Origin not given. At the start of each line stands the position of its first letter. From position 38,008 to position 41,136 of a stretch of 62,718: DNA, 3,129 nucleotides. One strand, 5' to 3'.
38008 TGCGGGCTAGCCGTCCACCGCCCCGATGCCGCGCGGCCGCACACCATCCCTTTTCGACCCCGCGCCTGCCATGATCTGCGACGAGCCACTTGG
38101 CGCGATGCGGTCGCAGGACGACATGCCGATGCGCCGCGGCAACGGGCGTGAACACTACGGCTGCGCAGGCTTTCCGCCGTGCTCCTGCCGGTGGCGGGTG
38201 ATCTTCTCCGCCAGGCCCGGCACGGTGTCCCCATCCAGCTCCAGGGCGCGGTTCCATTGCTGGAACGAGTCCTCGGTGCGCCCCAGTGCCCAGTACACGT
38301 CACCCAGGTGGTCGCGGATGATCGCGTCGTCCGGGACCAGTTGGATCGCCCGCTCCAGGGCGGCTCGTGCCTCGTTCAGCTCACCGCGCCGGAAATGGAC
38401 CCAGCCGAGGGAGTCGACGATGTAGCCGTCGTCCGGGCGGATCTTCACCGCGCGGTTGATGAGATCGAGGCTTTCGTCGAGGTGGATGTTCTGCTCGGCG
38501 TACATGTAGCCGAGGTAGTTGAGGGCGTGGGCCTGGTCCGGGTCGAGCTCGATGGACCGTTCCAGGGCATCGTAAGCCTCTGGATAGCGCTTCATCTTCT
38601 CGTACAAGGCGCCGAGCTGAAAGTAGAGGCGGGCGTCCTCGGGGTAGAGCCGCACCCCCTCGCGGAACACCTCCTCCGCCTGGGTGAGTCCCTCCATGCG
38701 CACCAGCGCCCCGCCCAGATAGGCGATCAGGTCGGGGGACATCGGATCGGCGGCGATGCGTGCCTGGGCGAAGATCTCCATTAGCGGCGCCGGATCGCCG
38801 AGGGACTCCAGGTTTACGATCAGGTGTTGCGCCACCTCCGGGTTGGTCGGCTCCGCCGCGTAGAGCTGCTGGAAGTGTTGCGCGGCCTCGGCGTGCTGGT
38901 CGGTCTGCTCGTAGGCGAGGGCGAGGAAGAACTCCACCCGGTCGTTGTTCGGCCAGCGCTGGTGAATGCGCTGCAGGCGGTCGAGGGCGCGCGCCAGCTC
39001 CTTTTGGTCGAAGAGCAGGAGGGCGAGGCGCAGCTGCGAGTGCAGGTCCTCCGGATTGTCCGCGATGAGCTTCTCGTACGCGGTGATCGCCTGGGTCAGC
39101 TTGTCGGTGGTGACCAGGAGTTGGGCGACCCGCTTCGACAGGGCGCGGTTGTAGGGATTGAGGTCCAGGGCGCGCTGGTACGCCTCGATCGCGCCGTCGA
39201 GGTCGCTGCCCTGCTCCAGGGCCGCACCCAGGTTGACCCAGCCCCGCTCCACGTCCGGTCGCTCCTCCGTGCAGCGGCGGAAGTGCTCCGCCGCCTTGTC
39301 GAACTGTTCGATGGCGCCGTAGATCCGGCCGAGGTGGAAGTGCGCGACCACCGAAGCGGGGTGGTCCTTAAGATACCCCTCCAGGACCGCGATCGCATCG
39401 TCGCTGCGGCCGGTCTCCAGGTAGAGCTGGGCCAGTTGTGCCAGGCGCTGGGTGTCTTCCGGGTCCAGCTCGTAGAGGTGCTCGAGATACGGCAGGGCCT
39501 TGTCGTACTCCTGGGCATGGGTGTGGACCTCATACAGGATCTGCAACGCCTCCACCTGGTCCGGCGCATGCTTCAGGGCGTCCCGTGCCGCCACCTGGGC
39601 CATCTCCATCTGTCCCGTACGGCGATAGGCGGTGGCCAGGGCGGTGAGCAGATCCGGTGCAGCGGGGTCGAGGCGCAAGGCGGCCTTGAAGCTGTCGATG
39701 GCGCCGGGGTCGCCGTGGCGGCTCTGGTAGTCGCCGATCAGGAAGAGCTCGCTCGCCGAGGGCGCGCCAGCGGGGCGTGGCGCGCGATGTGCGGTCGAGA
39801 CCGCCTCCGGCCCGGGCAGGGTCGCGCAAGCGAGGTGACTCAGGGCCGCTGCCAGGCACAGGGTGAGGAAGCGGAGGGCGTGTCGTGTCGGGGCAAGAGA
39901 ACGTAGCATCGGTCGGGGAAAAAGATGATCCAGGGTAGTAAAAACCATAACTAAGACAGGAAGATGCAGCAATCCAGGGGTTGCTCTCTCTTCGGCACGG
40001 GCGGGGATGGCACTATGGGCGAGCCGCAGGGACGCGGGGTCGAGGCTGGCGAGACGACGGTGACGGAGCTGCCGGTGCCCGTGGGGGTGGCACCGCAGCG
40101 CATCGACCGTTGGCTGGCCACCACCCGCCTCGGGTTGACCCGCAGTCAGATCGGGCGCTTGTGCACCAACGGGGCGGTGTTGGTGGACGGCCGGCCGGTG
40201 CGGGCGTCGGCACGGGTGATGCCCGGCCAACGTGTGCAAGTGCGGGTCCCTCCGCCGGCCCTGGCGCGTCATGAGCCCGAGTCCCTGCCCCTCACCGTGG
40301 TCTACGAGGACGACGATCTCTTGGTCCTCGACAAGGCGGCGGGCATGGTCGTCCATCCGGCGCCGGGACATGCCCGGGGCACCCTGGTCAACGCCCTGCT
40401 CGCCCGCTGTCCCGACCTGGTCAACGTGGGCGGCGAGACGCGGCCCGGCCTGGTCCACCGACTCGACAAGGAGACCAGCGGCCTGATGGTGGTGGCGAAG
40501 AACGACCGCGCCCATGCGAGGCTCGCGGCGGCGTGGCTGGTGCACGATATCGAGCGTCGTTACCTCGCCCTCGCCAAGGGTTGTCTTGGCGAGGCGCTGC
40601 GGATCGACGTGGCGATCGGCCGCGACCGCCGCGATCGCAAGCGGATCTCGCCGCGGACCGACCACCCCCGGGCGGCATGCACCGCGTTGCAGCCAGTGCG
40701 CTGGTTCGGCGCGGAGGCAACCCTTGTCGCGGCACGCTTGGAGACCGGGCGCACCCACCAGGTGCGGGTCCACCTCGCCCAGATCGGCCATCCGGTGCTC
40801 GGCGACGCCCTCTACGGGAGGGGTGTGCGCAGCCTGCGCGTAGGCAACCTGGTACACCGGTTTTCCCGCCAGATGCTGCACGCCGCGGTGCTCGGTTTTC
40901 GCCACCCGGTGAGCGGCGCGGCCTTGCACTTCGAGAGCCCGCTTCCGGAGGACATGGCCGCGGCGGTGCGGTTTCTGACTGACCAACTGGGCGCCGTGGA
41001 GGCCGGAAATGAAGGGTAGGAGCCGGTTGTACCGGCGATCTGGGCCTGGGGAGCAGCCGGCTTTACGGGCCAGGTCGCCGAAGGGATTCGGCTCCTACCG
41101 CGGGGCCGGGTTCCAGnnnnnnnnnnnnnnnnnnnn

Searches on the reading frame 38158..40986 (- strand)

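Call 84: search_protein_families(library=pfam, proteins=[window:38158-40986:-], max_evalue=0.00001)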
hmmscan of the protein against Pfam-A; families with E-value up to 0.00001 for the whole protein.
window:38158-40986:- (943 aa): 23 families
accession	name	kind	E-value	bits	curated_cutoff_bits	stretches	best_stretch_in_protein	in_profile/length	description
PF07719.23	TPR_2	-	1.1e-50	166.1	27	1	785-817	1-33/34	Tetratricopeptide repeat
PF13432.12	TPR_16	-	4.6e-46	155.2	32.7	3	552-613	3-64/65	Tetratricopeptide repeat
PF13428.12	TPR_14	-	9.9e-46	149.9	23.5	0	515-555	4-44/44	Tetratricopeptide repeat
PF00515.34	TPR_1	-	6.7e-44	146.4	27.8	2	785-817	1-33/34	Tetratricopeptide repeat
PF14559.12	TPR_19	-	2.2e-41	140.4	25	2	491-544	4-57/68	Tetratricopeptide repeat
PF13181.12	TPR_8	-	9.7e-41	134.9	25.7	0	785-817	1-33/34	Tetratricopeptide repeat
PF13414.12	TPR_11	-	2.5e-36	123.6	26.8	1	863-902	3-42/42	TPR repeat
PF23914.1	TPR_CcmH_CycH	-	5.7e-30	104.7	42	2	575-683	45-156/158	Cytochrome c-type biogenesis protein H TPR domain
PF13431.12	TPR_17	-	7.4e-30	101.1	24.4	0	774-804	2-32/34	Tetratricopeptide repeat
PF13424.12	TPR_12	-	9.7e-29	99.8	30.1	1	548-609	12-74/77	Tetratricopeptide repeat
PF13174.12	TPR_6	-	2.4e-27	94.1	26.3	0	650-680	2-32/33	Tetratricopeptide repeat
PF12895.13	ANAPC3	-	1.2e-23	83.6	27.2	1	492-572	3-82/82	Anaphase-promoting complex, cyclosome, subunit 3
PF13176.12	TPR_7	-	1.3e-17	62.8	27.9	0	788-819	2-33/36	Tetratricopeptide repeat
PF13371.12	TPR_9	-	1.1e-16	61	35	0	831-890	6-65/73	Tetratricopeptide repeat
PF13429.12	TPR_15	-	1.5e-11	44.7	26.2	0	492-707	58-273/280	Tetratricopeptide repeat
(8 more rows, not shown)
